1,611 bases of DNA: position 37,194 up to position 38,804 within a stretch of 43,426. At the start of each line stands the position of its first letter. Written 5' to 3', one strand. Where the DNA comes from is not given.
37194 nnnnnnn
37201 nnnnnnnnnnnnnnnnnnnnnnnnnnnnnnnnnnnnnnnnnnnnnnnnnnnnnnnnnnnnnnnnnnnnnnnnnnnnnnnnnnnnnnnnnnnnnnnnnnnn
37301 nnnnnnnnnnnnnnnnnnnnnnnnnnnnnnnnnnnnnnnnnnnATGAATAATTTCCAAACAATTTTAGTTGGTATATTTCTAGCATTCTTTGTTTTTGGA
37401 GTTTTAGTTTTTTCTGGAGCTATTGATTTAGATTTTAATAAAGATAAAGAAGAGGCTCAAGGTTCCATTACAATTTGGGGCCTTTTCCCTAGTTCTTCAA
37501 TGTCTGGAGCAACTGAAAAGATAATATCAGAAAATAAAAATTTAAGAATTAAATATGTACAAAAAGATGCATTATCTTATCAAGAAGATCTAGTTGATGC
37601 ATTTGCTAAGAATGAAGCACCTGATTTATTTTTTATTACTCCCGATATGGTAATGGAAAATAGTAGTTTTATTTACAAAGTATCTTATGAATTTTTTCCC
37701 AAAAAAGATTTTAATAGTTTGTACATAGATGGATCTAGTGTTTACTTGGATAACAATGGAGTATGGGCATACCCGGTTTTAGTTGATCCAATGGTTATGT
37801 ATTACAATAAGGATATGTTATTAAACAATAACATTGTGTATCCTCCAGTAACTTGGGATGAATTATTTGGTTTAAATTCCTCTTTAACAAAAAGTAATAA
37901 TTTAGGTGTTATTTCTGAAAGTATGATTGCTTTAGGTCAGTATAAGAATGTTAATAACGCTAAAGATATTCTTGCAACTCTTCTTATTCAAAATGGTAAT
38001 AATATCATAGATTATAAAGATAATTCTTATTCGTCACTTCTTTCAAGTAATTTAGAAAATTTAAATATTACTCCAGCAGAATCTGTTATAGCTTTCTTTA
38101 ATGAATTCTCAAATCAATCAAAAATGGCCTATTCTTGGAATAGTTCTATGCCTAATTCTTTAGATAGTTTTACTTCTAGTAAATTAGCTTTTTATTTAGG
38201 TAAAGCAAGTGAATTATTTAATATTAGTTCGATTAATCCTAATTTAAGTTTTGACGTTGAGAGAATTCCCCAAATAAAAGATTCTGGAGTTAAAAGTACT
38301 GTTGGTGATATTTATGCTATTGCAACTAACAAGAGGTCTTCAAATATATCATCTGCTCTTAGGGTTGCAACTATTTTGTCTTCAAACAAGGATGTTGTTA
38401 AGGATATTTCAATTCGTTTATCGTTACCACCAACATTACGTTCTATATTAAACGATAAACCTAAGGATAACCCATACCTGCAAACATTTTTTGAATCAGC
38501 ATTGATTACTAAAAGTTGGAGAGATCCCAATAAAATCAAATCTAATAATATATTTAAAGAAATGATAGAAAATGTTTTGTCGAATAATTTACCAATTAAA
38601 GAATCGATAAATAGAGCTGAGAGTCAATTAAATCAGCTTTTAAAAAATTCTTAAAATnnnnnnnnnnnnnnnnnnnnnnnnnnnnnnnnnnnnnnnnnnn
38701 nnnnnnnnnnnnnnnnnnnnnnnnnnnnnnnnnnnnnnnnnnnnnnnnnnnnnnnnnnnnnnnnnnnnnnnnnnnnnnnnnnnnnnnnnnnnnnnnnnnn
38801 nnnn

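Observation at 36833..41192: Seven-gene unit: methyltransferase, orphan SBP-like protein, TIG-pilin fusion and four tandem VirB2/TrbC-like mini-pilins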

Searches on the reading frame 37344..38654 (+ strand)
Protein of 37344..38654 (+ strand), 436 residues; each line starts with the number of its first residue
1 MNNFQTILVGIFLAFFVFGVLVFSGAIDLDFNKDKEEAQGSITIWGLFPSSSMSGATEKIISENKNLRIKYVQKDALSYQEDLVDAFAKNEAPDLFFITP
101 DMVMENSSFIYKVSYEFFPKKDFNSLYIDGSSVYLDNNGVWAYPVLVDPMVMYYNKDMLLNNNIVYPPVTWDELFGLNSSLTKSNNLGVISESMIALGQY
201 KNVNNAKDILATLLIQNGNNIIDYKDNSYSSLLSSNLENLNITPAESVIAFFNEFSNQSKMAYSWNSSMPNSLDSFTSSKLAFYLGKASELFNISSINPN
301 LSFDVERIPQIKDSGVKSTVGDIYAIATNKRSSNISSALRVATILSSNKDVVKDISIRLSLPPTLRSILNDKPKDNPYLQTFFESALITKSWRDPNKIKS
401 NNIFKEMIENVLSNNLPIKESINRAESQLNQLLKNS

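Call 3: search_protein_families(library=pfam, proteins=[window:37344-38654:+], max_evalue=1)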
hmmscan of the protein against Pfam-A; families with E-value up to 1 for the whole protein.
window:37344-38654:+ (436 aa): 1 family
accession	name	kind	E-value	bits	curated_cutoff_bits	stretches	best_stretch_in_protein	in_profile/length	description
PF13416.11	SBP_bac_8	-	4.4e-11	43.5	27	1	63-377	9-275/279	Bacterial extracellular solute-binding protein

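Call 24: find_homologous_proteins(query=window:37344-38651:+)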
Query window:37344-38651:+ (436 aa): 878 proteins with E <= 0.001 among 7640 candidates; the best 120 are listed.
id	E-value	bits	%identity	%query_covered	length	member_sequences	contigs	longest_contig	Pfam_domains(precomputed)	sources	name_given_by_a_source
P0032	2.8e-276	934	100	100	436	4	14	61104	PF13416.12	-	-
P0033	3.5e-181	621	67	100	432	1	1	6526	PF13416.12,PF01547.31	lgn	-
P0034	3.4e-168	578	62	100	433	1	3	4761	PF13416.12,PF01547.31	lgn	-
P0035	4.6e-168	577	62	100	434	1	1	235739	PF13416.12,PF01547.31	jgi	jgi:ABC-type glycerol-3-phosphate transport system substrate-binding protein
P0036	1.3e-167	576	60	99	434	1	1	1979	PF13416.12,PF01547.31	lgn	-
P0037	2.1e-167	575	60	99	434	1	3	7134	PF13416.12,PF01547.31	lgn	-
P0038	1.2e-163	563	59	100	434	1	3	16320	PF13416.12,PF01547.31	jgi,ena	-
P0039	9.1e-160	550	60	100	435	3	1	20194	PF13416.12,PF01547.31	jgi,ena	-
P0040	1.7e-159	549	60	100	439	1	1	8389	PF13416.12,PF01547.31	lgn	-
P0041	4.7e-159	548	57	100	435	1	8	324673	PF13416.12,PF01547.31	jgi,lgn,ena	-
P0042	2.0e-157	542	58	100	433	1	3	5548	PF13416.12,PF01547.31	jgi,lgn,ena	-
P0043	1.0e-156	540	58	99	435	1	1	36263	PF13416.12,PF01547.31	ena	-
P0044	3.0e-156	539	58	100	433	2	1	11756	PF13416.12,PF01547.31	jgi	jgi:ABC-type glycerol-3-phosphate transport system substrate-binding protein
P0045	3.5e-156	538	58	100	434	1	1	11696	PF13416.12,PF01547.31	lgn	-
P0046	7.3e-156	537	60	99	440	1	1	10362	PF13416.12,PF01547.31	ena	-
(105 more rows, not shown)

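Call 34: find_related_loci(query=A1, collection=genome_contigs, flank=10000)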
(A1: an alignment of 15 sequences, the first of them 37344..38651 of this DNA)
Query A1 (436 aa) in genome_contigs; peptide patterns used: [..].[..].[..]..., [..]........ (x = any residue, [..] = any of these).
599 stretches matched a pattern (row limit reached: there are more); 308 encode a relative of the query (tblastn E <= 1e-3); the best 80 are kept; 80 distinct loci.
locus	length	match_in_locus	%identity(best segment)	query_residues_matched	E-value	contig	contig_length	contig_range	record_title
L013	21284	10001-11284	59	1-428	1e-164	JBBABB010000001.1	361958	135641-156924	MAG: Candidatus Paceibacterota bacterium isolate SO_2017_GW3_9 scaffold_29_c2_OW296A_2017, whole genome shotgun sequence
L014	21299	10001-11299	57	1-428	9e-160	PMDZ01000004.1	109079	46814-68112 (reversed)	MAG: Candidatus Nomurabacteria bacterium isolate fen_1328 73.20120700_E2X.147_contig_5078, whole genome shotgun sequence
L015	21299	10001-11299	57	1-434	4e-155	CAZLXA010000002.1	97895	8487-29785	MAG TPA_asm: uncultured Candidatus Saccharibacteria bacterium isolate SRP272421_co2_734 genome assembly, contig: NODE_21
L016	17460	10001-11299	55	1-429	4e-153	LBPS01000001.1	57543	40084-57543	MAG: Candidatus Nomurabacteria bacterium GW2011_GWE2_34_25 UR57_C0001, whole genome shotgun sequence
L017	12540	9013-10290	55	1-428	6e-151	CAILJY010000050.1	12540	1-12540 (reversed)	uncultured bacterium isolate Loclat_bin-15745 genome assembly, contig: bin-15745:50/86, whole genome shotgun sequence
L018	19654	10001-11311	54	1-434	7e-151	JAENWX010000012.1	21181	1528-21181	MAG: Candidatus Paceibacterota bacterium isolate 5_8_m_bin13 k141_575083_length_21181_cov_50.0000, whole genome shotgun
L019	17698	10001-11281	53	1-430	5e-149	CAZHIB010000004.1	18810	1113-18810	MAG TPA_asm: uncultured Candidatus Saccharibacteria bacterium isolate binchicken_co269_246 genome assembly, contig: NODE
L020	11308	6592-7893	53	1-434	3e-146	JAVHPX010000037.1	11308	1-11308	MAG: Candidatus Paceibacterota bacterium isolate WB01no19_32_21 NODE_4422_length_11308_cov_12.797743, whole genome shotg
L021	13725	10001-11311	52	1-433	3e-145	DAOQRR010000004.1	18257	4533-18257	MAG TPA_asm: Candidatus Paceibacterota bacterium isolate AMR_MDS_1187 NODE_2166_length_18257_cov_5.168718, whole genome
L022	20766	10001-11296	53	1-428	1e-142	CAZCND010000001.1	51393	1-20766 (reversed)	MAG TPA_asm: uncultured Candidatus Saccharibacteria bacterium isolate SRP192927_co3_354 genome assembly, contig: NODE_10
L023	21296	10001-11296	51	1-432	5e-141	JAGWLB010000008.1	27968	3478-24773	MAG: Patescibacteria group bacterium isolate REEB175 contig-150_1849, whole genome shotgun sequence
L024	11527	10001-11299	50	1-432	2e-139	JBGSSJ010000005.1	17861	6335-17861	MAG: Candidatus Paceibacteria bacterium isolate JTS-AC38 k141_2800956, whole genome shotgun sequence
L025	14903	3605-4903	49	1-433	2e-132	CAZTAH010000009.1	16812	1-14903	MAG TPA_asm: uncultured Candidatus Saccharibacteria bacterium isolate binchicken_co157_198 genome assembly, contig: NODE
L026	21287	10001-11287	49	1-430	7e-137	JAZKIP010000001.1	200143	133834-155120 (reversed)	MAG: Patescibacteria group bacterium isolate ADI_DC_SW_02_SPN_11032020-bin045 DCSW02SPN_B045_0_000000000001, whole genom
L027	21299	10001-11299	60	1-429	2e-166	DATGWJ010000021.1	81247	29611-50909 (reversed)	MAG TPA_asm: Candidatus Paceibacterota bacterium isolate SMAG_U10579 k141_252247, whole genome shotgun sequence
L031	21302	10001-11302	33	2-434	2e-69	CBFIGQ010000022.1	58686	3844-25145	MAG: Minisyncoccia bacterium isolate Co_bin_773_orig genome assembly, contig: Co_bin_773_orig_Co_c_000002535886, whole g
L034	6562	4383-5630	27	42-431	6e-35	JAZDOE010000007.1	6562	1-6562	MAG: Candidatus Falkowbacteria bacterium isolate MEGAHIT-group-0.750 k141_8759580, whole genome shotgun sequence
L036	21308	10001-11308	26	42-430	6e-30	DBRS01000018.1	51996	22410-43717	MAG TPA_asm: Candidatus Moranbacteria bacterium UBA1362 UBA1362_contig_187, whole genome shotgun sequence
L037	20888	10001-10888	28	140-431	7e-26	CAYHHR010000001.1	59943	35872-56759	MAG TPA_asm: uncultured Gammaproteobacteria bacterium isolate ERP119705_co13_685 genome assembly, contig: NODE_586_lengt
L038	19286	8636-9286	29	121-334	1e-21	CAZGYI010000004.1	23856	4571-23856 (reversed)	MAG TPA_asm: uncultured Gammaproteobacteria bacterium isolate SRP257756_co1_27 genome assembly, contig: NODE_1580_length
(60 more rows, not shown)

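Call 40: search_protein_families(library=pfam, proteins=[L037:72-1643:+, L037:1645-2259:+, L037:2266-3678:+, L037:5533-6300:+, L037:6321-7178:+, L037:7266-8576:-, L037:8644-9513:+, L037:15393-16541:+, L037:17762-18376:+, L037:18510-20720:+], max_evalue=0.001)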
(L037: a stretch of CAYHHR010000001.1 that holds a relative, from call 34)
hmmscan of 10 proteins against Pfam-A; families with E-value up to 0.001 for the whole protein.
L037:72-1643:+ (523 aa): 2 families
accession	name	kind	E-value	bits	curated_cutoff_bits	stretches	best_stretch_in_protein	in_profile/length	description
PF13620.12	CarboxypepD_reg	-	4.9e-12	46.5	32.3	0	89-150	5-62/82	Carboxypeptidase regulatory-like domain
PF13715.12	CarbopepD_reg_2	-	6.9e-06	26.5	32.2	0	90-152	5-60/88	CarboxypepD_reg-like domain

L037:1645-2259:+ (204 aa): 1 family
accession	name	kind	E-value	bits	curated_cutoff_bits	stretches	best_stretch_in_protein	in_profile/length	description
PF07963.17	N_methyl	-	0.00025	20.9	21.2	1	5-23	1-19/27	Prokaryotic N-terminal methylation motif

L037:2266-3678:+ (470 aa): 1 family
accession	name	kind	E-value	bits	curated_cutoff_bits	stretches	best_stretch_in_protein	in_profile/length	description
PF14341.11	PilX_N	-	0.00037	20.8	25.5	1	24-74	2-51/51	PilX N-terminal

L037:5533-6300:+ (255 aa): 1 family
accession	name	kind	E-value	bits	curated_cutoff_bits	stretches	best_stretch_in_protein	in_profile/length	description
PF00226.36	DnaJ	-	6.3e-21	74.7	27.8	1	11-78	1-63/63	DnaJ domain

L037:6321-7178:+ (285 aa): 0 families

L037:7266-8576:- (436 aa): 1 family
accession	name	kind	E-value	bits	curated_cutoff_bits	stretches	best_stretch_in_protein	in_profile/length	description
PF01565.28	FAD_binding_4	-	3.5e-17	62.9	26.4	1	48-137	48-138/139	FAD binding domain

L037:8644-9513:+ (289 aa): 2 families
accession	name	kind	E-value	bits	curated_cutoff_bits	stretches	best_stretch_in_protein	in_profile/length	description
PF00483.29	NTP_transferase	-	8.4e-28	98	21.2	1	8-268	3-241/245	Nucleotidyl transferase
PF12804.13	NTP_transf_3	-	7.5e-05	23.4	27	1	8-68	2-55/160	MobA-like NTP transferase domain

L037:15393-16541:+ (382 aa): 2 families
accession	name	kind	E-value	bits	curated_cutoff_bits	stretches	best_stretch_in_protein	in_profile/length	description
PF06925.17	MGDG_synth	-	3.7e-12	47.1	25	1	14-175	1-165/169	Monogalactosyldiacylglycerol (MGDG) synthase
PF04101.22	Glyco_tran_28_C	-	2e-10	41.4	22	1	225-347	23-149/166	Glycosyltransferase family 28 C-terminal domain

L037:17762-18376:+ (204 aa): 1 family
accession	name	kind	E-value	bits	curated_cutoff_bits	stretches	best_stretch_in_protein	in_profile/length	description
PF01936.24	NYN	-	4.4e-37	128.2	24.2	1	18-165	1-144/145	NYN domain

L037:18510-20720:+ (736 aa): 4 families
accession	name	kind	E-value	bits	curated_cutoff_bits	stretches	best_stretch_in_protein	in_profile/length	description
PF01138.27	RNase_PH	-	6.2e-52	175.9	25.5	2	12-144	2-130/130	3' exoribonuclease family, domain 1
PF00575.29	S1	-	1.8e-20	73.5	22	1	631-700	4-74/74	S1 RNA binding domain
PF03725.20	RNase_PH_C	-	8e-18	64.6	20.8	1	147-210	1-66/67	3' exoribonuclease family, domain 2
PF00013.35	KH_1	-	8.3e-10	38.7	21.5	1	566-622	2-64/66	KH domain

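Call 41: search_protein_families(library=pfam, proteins=[L038:117-1334:+, L038:1956-3761:+, L038:4322-5749:+, L038:5746-7050:+, L038:7336-8202:+, L038:13783-14538:-, L038:14941-16212:-, L038:16215-17444:-, L038:17485-18234:-, L038:18238-19272:-], max_evalue=0.001)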
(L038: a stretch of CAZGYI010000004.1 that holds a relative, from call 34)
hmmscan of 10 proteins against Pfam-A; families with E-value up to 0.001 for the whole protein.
L038:117-1334:+ (405 aa): 0 families

L038:1956-3761:+ (601 aa): 0 families

L038:4322-5749:+ (475 aa): 2 families
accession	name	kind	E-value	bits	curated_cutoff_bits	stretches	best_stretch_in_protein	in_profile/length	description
PF01943.22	Polysacc_synt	-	2e-22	80.4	28.2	1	13-277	4-272/274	Polysaccharide biosynthesis protein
PF13440.11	Polysacc_synt_3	-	1.3e-13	51.3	23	1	34-325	1-288/293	Polysaccharide biosynthesis protein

L038:5746-7050:+ (434 aa): 1 family
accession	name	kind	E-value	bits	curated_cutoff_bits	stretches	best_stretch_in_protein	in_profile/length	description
PF04932.20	Wzy_C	-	3.5e-21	76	31.7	1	212-357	2-149/149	O-Antigen ligase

L038:7336-8202:+ (288 aa): 2 families
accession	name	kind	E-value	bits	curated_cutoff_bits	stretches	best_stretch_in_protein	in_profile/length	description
PF00483.29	NTP_transferase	-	1.2e-23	84.4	21.2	1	7-269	2-242/245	Nucleotidyl transferase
PF12804.13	NTP_transf_3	-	0.0002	22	27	1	8-67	2-54/160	MobA-like NTP transferase domain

L038:13783-14538:- (251 aa): 1 family
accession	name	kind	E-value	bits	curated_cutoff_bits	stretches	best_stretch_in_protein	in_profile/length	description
PF00535.33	Glycos_transf_2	-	4.6e-29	101.9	23.3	1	22-186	2-166/168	Glycosyl transferase family 2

L038:14941-16212:- (423 aa): 0 families

L038:16215-17444:- (409 aa): 0 families

L038:17485-18234:- (249 aa): 1 family
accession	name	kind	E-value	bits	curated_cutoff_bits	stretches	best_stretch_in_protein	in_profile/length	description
PF00535.33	Glycos_transf_2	-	3.3e-22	79.6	23.3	1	13-172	3-165/168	Glycosyl transferase family 2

L038:18238-19272:- (344 aa): 0 families

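Call 44: search_solved_structures(query=A1, max_evalue=0.001)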
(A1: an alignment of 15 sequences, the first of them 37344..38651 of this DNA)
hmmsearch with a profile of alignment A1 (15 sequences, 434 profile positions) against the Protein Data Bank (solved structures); distinct sequences matched with E-value up to 0.001: 192 (the best 60 are shown).
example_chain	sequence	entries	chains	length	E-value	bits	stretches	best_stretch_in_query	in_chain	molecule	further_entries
1eu8_A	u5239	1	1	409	9.4e-11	44.3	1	52-182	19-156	TREHALOSE/MALTOSE BINDING PROTEIN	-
8jbg_B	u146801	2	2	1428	7.6e-10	41.3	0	36-185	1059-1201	Neuromedin-K receptor (NK3R-pFastbac1) | NK3R-pFastbac1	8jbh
9vus_A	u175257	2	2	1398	1.1e-09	40.8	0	38-185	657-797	Soluble cytochrome b562,2-oxoglutarate receptor 1,Soluble cytochrome b562,2-oxoglutarate r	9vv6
4r9f_A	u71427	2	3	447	4.9e-09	38.6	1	11-341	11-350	MBP1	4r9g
7nbz_A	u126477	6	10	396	1e-08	37.6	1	134-183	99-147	Sulfoquinovosyl binding protein | Sulfoquinovosyl glycerol-binding protein SmoF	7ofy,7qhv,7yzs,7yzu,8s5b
1elj_A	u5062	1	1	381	1.2e-08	37.4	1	39-176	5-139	MALTODEXTRIN-BINDING PROTEIN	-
4qrz_A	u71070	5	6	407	1.7e-07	33.6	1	55-184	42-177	ABC-TYPE SUGAR TRANSPORTER | ABC transporter, substrate binding protein (Sugar)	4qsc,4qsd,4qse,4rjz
3quf_A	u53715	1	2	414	9.9e-07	31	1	39-184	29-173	Extracellular solute-binding protein, family 1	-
9p0x_T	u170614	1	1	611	2.6e-06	29.7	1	4-185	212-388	Tissue factor,Maltose/maltodextrin-binding periplasmic protein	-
5ci5_A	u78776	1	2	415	4.9e-06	28.7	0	142-186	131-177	Extracellular solute-binding protein family 1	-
6dtq_A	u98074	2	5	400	6.1e-06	28.4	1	52-186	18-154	maltose-binding protein MalE3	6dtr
6rjy_A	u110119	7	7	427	7.3e-06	28.2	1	50-189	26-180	Arabino-oligosaccharids-binding protein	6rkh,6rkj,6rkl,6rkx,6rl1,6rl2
6ob5_B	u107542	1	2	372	1.5e-05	27.2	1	40-185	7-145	Maltodextrin-binding protein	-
3k01_A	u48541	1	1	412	0.00011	24.4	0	25-184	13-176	Acarbose/maltose binding protein GacH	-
4jkm_D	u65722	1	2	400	0.00017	23.6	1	38-185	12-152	Maltose-binding periplasmic protein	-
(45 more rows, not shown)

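Call 77: list_cluster_members(proteins=[L037:9521-10894:+, L038:8204-9586:+, L036:9881-11317:+])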
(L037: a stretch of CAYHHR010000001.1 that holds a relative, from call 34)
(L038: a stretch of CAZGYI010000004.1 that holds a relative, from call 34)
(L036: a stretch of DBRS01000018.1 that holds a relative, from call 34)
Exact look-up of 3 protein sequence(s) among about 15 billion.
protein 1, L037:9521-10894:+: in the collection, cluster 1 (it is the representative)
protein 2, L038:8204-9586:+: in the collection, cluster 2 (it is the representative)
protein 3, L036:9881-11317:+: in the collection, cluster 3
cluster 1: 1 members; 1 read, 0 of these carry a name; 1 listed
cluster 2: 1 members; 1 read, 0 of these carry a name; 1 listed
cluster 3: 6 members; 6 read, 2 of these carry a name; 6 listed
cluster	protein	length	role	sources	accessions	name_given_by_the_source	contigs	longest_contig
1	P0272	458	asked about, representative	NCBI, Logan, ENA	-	-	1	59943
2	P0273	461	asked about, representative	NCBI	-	-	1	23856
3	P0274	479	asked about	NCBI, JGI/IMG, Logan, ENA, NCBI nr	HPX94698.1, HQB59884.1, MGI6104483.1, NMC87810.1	MAG TPA: extracellular solute-binding protein [Candidatus Moranbacteria bacterium] | ABC-type glycerol-3-phosphate transport system substrate-binding protein | extracellular solute-binding protein [Candidatus Moranbacteria bacterium]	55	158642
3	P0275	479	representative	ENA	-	-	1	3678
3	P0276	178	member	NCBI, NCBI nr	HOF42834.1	MAG TPA: extracellular solute-binding protein, partial [Candidatus Moranbacteria ... | extracellular solute-binding protein [Candidatus Moranbacteria bacterium]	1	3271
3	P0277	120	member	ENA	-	-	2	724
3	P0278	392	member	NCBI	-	-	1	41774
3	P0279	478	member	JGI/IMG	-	-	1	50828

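Call 80: search_protein_families(library=ncbifam, proteins=[window:37344-38651:+], max_evalue=0.01)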
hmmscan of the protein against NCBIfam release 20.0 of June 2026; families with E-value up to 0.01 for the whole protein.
window:37344-38651:+ (436 aa): 2 families
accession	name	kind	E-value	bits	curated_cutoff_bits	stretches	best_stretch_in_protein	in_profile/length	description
NF007011.0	PRK09474.1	equivalog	6.4e-06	25.2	291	1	80-361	70-325/396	maltose/maltodextrin ABC transporter substrate-binding protein MalE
NF053763.1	ABCarbgalBndGanS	equivalog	4.6e-05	22.4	700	1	33-191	32-186/420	galactooligosaccharide ABC transporter substrate-binding protein GanS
